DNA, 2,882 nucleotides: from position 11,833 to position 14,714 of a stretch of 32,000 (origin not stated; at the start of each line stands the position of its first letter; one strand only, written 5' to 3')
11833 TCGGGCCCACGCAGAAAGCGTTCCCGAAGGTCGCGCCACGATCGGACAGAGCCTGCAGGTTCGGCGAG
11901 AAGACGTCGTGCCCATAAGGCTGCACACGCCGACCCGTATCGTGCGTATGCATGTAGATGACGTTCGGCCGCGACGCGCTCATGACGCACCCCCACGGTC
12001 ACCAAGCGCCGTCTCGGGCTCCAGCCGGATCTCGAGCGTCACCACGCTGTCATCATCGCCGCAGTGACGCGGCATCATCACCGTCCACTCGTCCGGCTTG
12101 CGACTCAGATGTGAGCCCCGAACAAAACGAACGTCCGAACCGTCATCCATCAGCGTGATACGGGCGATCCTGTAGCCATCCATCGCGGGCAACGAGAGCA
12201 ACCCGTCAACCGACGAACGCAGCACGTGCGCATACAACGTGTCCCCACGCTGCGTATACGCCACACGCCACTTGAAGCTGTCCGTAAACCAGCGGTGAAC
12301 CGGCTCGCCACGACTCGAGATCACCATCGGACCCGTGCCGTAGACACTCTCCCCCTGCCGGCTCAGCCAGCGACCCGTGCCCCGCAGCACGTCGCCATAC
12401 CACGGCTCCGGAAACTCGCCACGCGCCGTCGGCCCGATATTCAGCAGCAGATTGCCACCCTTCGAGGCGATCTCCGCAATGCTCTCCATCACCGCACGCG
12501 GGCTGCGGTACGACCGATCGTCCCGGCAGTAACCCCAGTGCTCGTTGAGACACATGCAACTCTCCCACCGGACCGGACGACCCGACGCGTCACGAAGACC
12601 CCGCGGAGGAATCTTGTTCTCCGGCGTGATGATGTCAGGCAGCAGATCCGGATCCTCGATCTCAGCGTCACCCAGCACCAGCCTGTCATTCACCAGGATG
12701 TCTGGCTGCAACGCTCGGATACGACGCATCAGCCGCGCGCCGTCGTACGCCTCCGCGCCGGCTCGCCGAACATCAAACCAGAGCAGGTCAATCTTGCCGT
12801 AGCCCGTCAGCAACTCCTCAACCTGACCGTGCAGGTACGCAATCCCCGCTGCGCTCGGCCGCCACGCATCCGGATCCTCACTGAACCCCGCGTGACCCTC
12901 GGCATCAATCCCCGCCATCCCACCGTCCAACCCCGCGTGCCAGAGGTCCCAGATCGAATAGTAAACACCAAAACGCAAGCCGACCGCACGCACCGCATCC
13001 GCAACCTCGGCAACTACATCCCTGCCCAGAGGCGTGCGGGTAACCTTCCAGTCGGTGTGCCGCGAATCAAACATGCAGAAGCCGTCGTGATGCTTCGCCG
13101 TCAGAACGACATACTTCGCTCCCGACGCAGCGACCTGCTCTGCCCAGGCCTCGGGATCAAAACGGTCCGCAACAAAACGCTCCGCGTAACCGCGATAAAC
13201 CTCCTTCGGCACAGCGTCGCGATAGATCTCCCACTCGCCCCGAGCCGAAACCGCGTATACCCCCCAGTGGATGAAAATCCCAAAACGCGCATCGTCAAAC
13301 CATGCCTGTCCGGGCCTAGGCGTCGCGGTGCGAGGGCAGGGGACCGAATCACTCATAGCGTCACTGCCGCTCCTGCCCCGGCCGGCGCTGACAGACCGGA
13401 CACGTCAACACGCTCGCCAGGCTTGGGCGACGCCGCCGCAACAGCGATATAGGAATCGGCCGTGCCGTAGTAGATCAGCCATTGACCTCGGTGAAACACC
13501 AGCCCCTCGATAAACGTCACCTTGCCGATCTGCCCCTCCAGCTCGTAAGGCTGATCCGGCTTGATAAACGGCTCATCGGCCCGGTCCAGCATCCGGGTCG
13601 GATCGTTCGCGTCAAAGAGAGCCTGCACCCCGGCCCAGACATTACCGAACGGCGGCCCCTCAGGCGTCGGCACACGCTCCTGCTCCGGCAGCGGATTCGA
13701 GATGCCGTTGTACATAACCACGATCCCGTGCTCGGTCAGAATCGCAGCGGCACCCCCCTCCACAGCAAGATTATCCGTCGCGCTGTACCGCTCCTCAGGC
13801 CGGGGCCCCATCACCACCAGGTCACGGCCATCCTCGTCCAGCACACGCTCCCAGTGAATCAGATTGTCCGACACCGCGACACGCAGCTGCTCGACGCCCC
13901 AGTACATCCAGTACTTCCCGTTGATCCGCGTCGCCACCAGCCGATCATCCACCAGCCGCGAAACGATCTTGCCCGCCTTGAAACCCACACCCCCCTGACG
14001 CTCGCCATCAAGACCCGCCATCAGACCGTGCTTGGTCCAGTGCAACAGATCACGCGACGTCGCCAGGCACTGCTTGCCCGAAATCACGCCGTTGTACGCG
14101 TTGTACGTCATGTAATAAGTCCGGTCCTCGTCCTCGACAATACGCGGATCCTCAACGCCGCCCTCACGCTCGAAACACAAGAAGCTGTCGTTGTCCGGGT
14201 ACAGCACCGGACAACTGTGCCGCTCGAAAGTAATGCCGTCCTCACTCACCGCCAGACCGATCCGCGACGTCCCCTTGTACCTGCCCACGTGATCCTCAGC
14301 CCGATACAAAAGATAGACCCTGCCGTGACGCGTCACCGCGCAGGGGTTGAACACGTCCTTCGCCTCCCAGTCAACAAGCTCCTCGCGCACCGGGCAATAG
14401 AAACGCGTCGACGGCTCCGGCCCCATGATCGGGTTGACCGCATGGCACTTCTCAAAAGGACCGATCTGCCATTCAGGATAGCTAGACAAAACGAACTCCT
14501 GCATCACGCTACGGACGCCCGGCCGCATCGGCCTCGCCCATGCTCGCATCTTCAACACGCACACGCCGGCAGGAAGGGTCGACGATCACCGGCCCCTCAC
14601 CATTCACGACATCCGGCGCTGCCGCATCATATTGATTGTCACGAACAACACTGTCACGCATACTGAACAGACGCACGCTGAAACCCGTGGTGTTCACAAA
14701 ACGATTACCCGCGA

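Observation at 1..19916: A 20-kb single-strand, SusC/D-free glycan utilisation operon with surface depolymerases, an ABC importer and an all-cytoplasmic processing set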

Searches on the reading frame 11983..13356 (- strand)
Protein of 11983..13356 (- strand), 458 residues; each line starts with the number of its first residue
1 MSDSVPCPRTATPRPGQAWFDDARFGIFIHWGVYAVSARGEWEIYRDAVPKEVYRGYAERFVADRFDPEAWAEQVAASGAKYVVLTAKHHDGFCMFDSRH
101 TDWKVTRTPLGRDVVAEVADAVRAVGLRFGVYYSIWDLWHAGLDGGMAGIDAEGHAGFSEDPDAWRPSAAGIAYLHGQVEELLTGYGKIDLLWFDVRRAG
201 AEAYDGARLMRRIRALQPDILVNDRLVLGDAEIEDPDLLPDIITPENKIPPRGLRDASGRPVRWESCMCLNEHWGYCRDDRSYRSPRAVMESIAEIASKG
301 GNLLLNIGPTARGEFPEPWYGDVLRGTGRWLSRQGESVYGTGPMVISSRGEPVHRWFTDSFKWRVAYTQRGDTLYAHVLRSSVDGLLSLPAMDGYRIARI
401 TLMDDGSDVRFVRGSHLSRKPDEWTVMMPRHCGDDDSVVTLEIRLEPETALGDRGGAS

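Call 6: search_protein_families(library=pfam, proteins=[window:11983-13356:-], max_evalue=0.01)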
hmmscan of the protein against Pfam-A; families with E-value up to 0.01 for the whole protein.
window:11983-13356:- (458 aa): 1 family
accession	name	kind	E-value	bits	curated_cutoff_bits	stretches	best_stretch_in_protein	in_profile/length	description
PF01120.23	Alpha_L_fucos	-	9.7e-76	255.9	25.2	1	14-336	24-345/345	Alpha-L-fucosidase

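Call 8: find_encoding_contigs(protein=window:11983-13356:-, flank=10000, max_places=6)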
Protein window:11983-13356:- (458 aa): no gene with exactly this product is on record in the collection.

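Call 17: search_solved_structures(query=window:11983-13356:-, max_evalue=0.001)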
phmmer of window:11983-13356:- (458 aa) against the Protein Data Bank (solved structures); distinct sequences matched with E-value up to 0.001: 54.
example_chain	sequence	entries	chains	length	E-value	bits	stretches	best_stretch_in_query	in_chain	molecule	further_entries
6gn6_A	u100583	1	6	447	5.7e-100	338.5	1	18-446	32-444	Alpha-L-fucosidase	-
9eu1_A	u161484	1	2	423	2.1e-57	198.1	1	16-414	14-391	Alpha-L-fucosidase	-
9eu4_A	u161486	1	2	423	2.4e-57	197.9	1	16-414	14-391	Exported alpha-L-fucosidase protein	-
9eu2_A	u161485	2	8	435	2e-51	178.4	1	17-413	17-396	Alpha-L-fucosidase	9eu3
9s0x_A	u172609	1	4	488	3.1e-48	167.8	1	14-410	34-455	Alpha-L-fucosidase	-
9rzy_A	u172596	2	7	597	6.3e-46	160.2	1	15-448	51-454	Alpha-L-fucosidase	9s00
8ozu_A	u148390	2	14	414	9e-41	143.2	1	13-348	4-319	Alpha-L-fucosidase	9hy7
8ozt_A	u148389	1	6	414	2.1e-40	142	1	13-348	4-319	Alpha-L-fucosidase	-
9hyj_A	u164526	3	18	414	8e-40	140.1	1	13-348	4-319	Alpha-L-fucosidase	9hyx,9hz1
8z63_A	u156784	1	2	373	2.9e-39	138.3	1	17-315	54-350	Alpha-L-fucosidase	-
9rzx_A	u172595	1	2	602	8.1e-39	136.8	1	13-343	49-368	Alpha-L-fucosidase, family GH29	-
8p1s_A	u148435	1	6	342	9.3e-39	136.6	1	18-316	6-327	Bifidobacterium asteroides alpha-L-fucosidase (TT1819)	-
8p1r_A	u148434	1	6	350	2.4e-38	135.2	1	17-316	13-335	Bifidobacterium asteroides alpha-L-fucosidase (TT1819) catalytic mutant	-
7db5_A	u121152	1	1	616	5.4e-38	134.1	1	21-406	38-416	Alpha-L-fucosidase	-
1hl8_A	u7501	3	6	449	8.8e-38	133.4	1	17-342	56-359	PUTATIVE ALPHA-L-FUCOSIDASE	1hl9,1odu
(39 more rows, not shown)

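Call 75: find_related_loci(query=A5, collection=genome_contigs, flank=10000)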
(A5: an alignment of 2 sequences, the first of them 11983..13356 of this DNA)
Query A5 (458 aa) in genome_contigs; peptide patterns used: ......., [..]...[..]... (x = any residue, [..] = any of these).
160 stretches matched a pattern; 16 encode a relative of the query (tblastn E <= 1e-3); 16 distinct loci.
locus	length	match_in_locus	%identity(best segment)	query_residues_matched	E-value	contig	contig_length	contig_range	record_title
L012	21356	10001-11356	64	1-449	0e+0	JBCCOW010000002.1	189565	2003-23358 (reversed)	MAG: Planctomycetota bacterium isolate P01_D01_bin.113 k141_95796_length_189565_cov_32.3362, whole genome shotgun sequen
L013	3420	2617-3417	71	1-269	5e-119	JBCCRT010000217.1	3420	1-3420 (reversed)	MAG: Planctomycetota bacterium isolate P01_D01_bin.39 k141_3036221_length_3420_cov_76.9149, whole genome shotgun sequenc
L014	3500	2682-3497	69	1-269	8e-118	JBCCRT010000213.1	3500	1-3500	MAG: Planctomycetota bacterium isolate P01_D01_bin.39 k141_381545_length_3500_cov_74.2027, whole genome shotgun sequence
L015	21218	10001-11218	40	15-443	1e-76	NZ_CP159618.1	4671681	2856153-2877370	Plantibacter sp. RU18 chromosome, complete genome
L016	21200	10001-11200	38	18-444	4e-76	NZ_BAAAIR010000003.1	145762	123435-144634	Brachybacterium tyrofermentans strain JCM 11610 sequence003, whole genome shotgun sequence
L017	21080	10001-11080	37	18-412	1e-68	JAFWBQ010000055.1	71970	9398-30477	MAG: Lentisphaeria bacterium isolate RGIG5592 Sheep_Colon.Co__c1062272, whole genome shotgun sequence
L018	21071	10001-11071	38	18-394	5e-68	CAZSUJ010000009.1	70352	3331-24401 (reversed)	MAG TPA_asm: uncultured Chthoniobacter sp. isolate SRP242652_co2_114 genome assembly, contig: NODE_505_length_70352_cov_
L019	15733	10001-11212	36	17-444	1e-66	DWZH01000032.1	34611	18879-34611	MAG TPA_asm: Candidatus Brachybacterium merdavium isolate ChiHjej13B12-24818 ChiHjej13B12M5__C71182_L34611_SAMN08009879,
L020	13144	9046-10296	34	1-443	2e-65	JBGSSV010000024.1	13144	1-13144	MAG: Chthoniobacterales bacterium isolate JTS-AC390 k141_672837, whole genome shotgun sequence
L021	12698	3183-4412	35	18-421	4e-62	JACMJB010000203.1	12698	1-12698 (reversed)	MAG: Armatimonadota bacterium isolate ES-bin-147 ES-bin-147-contig-k141_5191586, whole genome shotgun sequence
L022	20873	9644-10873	34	18-446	3e-61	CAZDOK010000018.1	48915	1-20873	MAG TPA_asm: uncultured Anaerolineaceae bacterium isolate SRP193661_co1_145 genome assembly, contig: NODE_780_length_489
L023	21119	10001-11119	36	18-426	1e-59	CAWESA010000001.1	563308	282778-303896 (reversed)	MAG: uncultured delta proteobacterium isolate MFD04944.bin.1.34 genome assembly, contig: contig_20850, whole genome shot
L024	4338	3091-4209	36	18-412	6e-58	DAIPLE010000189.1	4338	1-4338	MAG TPA_asm: Actinomycetota bacterium isolate CTOTU25330 NODE_14585_length_4338_cov_11.225543, whole genome shotgun sequ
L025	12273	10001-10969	38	11-341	1e-57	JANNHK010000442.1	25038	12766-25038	MAG: Actinomycetes bacterium isolate SOY_6_C_metabat_267 SOY_6_C_k141_4774566, whole genome shotgun sequence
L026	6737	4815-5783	37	11-341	7e-57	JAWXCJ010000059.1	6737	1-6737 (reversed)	MAG: Actinomycetota bacterium isolate P2IB.169 k99_145819, whole genome shotgun sequence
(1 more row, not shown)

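Call 80: search_protein_families(library=pfam, proteins=[L013:6-1460:+, L014:375-2669:+, L012:297-2612:+, L012:2859-4520:-, L012:4513-6084:+, L012:7676-9949:+, L012:11452-13422:-, L012:15605-16468:-, L012:16510-17235:-], max_evalue=0.001)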
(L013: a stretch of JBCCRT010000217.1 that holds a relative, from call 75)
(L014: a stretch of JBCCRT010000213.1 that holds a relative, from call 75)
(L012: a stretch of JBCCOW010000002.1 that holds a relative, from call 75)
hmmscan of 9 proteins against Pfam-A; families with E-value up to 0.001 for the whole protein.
L013:6-1460:+ (485 aa): 4 families
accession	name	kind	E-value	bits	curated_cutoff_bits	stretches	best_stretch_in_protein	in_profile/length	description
PF22422.2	MGH1-like_GH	-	3.8e-44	152.2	27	1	80-392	2-356/356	Mannosylglycerate hydrolase MGH1-like glycoside hydrolase domain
PF01204.24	Trehalase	-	5.4e-16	59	21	1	208-375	308-477/512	Trehalase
PF03200.22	Glyco_hydro_63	-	2.3e-08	33.7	22.4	1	275-394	351-485/492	Glycosyl hydrolase family 63 C-terminal domain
PF17389.8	Bac_rhamnosid6H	-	8.9e-07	28.9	24.5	1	144-292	102-246/339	Bacterial alpha-L-rhamnosidase 6 hairpin glycosidase domain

L014:375-2669:+ (765 aa): 4 families
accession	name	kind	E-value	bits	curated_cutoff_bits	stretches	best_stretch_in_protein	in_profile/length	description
PF22422.2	MGH1-like_GH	-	1e-43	150.8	27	1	360-672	2-356/356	Mannosylglycerate hydrolase MGH1-like glycoside hydrolase domain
PF01204.24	Trehalase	-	5.5e-15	55.7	21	1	488-655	308-477/512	Trehalase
PF03200.22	Glyco_hydro_63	-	2.3e-07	30.5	22.4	0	556-674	352-485/492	Glycosyl hydrolase family 63 C-terminal domain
PF17389.8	Bac_rhamnosid6H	-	1e-06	28.7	24.5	1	424-572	102-246/339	Bacterial alpha-L-rhamnosidase 6 hairpin glycosidase domain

L012:297-2612:+ (772 aa): 3 families
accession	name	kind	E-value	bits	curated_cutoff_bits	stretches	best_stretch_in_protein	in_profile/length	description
PF22124.2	Glyco_hydro_95_cat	-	1.4e-171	571.4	27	1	279-686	2-408/408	Glycosyl hydrolase family 95 catalytic domain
PF14498.12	Glyco_hyd_65N_2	-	2.8e-54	185.1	27.7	1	23-260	1-233/234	Glycosyl hydrolase family 65, N-terminal domain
PF21307.2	Glyco_hydro_95_C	-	1.1e-18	68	27.6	1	688-748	1-61/94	Glycoside hydrolase family 95, C-terminal domain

L012:2859-4520:- (554 aa): 2 families
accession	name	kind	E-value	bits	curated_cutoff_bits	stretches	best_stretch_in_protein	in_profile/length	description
PF13204.13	Apiosidase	-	1e-60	206.4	26.5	1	151-468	2-317/320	Apiosidase-like, catalytic domain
PF16586.11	DUF5060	-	2e-09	38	27.2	1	47-119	3-69/70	Domain of unknown function (DUF5060)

L012:4513-6084:+ (524 aa): 3 families
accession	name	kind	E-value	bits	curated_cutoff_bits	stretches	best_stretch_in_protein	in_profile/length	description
PF00884.28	Sulfatase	-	9.6e-39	133.9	25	1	8-338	8-299/301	Sulfatase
PF01663.27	Phosphodiest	-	1.5e-07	31.8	23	1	6-305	4-241/342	Type I phosphodiesterase / nucleotide pyrophosphatase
PF02995.22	DUF229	-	0.00029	20.1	25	1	250-289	309-348/496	Protein of unknown function (DUF229)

L012:7676-9949:+ (758 aa): 4 families
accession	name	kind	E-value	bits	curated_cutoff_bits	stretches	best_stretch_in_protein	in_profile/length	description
PF22422.2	MGH1-like_GH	-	2.2e-43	149.7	27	1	350-665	2-356/356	Mannosylglycerate hydrolase MGH1-like glycoside hydrolase domain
PF01204.24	Trehalase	-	1.2e-17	64.5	21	1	478-648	308-477/512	Trehalase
PF03200.22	Glyco_hydro_63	-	1.3e-08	34.6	22.4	1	548-667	351-485/492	Glycosyl hydrolase family 63 C-terminal domain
PF17389.8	Bac_rhamnosid6H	-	5e-05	23.2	24.5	1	414-561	102-242/339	Bacterial alpha-L-rhamnosidase 6 hairpin glycosidase domain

L012:11452-13422:- (657 aa): 1 family
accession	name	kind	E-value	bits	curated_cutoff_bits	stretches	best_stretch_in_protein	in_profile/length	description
PF13229.12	Beta_helix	-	3.8e-09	36.8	25.9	1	306-465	9-158/158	Right handed beta helix region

L012:15605-16468:- (288 aa): 2 families
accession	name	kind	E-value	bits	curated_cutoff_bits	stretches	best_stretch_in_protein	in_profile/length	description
PF07963.17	N_methyl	-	7.8e-08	32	21.2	1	41-63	5-27/27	Prokaryotic N-terminal methylation motif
PF07596.16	SBP_bac_10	-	1.9e-05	25.3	23.3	1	68-126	2-64/268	Protein of unknown function (DUF1559)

L012:16510-17235:- (242 aa): 1 family
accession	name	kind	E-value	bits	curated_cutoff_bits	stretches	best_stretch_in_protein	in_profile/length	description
PF07589.16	PEP-CTERM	-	0.00011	22.5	20.7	1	217-240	1-24/24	PEP-CTERM motif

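Call 94: search_protein_families(library=ncbifam, proteins=[window:11983-13356:-], max_evalue=0.00001)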
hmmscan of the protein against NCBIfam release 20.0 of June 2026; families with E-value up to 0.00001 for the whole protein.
window:11983-13356:- (458 aa): 0 families

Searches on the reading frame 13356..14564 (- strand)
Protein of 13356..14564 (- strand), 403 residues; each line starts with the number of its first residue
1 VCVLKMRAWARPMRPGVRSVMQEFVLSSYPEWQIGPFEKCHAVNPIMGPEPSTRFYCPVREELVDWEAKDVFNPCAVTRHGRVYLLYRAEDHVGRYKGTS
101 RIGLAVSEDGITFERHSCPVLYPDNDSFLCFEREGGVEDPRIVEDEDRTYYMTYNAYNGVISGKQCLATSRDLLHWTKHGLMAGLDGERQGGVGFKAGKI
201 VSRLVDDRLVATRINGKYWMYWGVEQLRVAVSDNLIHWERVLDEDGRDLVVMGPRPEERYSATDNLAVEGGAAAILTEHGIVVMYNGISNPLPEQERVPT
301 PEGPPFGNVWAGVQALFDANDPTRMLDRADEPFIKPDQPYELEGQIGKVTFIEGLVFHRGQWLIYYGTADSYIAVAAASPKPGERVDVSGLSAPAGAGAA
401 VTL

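Call 6: search_protein_families(library=pfam, proteins=[window:13356-14564:-], max_evalue=0.01)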
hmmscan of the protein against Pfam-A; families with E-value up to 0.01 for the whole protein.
window:13356-14564:- (403 aa): 3 families
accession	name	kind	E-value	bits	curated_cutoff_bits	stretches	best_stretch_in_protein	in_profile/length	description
PF04041.19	Glyco_hydro_130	-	1.2e-32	113.6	26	1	68-378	32-309/320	beta-1,4-mannooligosaccharide phosphorylase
PF04616.20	Glyco_hydro_43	-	6.7e-06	26.1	32.2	1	136-224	9-85/288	Glycosyl hydrolases family 43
PF00251.26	Glyco_hydro_32N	-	4.4e-05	23.6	22.1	1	69-182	67-175/307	Glycosyl hydrolases family 32 N-terminal domain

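Call 10: search_protein_families(library=ncbifam, proteins=[window:13356-14564:-], max_evalue=0.01)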
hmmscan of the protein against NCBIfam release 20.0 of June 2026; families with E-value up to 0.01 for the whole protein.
window:13356-14564:- (403 aa): 5 families
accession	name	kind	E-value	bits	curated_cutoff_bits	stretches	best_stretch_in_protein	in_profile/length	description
NF058598.1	BetMansidBT3780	equivalog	5.4e-103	344.9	550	1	27-380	18-364/366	beta-1,2-mannosidase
NF052550.1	BManbPhaseBMBP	equivalog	2.8e-41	141.8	450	1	64-378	19-289/296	beta-1,2-mannobiose phosphorylase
NF050092.1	BtaManbiosPhlase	equivalog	5.2e-22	78.2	550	1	98-377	105-340/351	BtaManbiosPhlase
TIGR01322.1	scrB_fam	subfamily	1.3e-06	27.4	356.4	1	69-183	84-192/447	sucrose-6-phosphate hydrolase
NF041092.1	beta-fruc_BfrA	equivalog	1.4e-06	27.4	900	1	67-182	69-180/433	beta-fructosidase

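Call 15: search_solved_structures(query=window:13356-14504:-, max_evalue=0.001)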
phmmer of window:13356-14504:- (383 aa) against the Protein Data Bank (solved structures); distinct sequences matched with E-value up to 0.001: 15.
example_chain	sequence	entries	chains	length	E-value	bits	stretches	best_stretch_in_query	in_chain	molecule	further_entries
4onz_A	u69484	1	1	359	2.1e-85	290.4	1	11-358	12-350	putative glycoside hydrolase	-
3r67_A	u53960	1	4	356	3.9e-85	289.5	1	6-360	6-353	putative Glycosidase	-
3qc2_A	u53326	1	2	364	4.8e-85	289.2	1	8-366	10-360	glycosyl hydrolase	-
5a7v_B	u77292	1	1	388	1.1e-83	284.7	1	9-363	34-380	PUTATIVE GLYCOSIDASE PH117-RELATED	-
5a7v_A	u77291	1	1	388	1.1e-83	284.7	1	9-363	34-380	PUTATIVE GLYCOSIDASE PH117-RELATED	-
3taw_A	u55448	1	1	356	1.2e-82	281.4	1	10-358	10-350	Hypothetical glycoside hydrolase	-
7fip_A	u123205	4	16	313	1e-26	97.1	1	37-358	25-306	Beta-1,2-mannobiose phosphorylase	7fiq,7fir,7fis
9fj8_A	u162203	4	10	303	7.7e-25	91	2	45-163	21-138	1,2-beta-oligomannan phosphorylase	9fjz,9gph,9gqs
5b0p_A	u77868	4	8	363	3.5e-11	46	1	79-354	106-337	Lin0857 protein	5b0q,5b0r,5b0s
9eqq_A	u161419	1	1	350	5.2e-10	42.1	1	285-361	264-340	Uhgb_MS mannoside synthase from an unknown human gut bacterium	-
9erg_A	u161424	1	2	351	5.3e-10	42.1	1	286-361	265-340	Uhgb_MS mannoside synthase from an unknown human gut bacterium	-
9erh_A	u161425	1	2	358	5.5e-10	42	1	284-361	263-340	Uhgb_MS mannoside synthase from an unknown human gut bacterium in complex with 1,2-beta-ma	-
1vkd_A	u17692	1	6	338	7.9e-07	31.6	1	244-356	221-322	conserved hypothetical protein TM1225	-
4udg_A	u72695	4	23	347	0.00045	22.6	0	287-356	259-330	UHGB_MP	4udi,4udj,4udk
4udk_E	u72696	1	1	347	0.00045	22.6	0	287-356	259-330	UHGB_MP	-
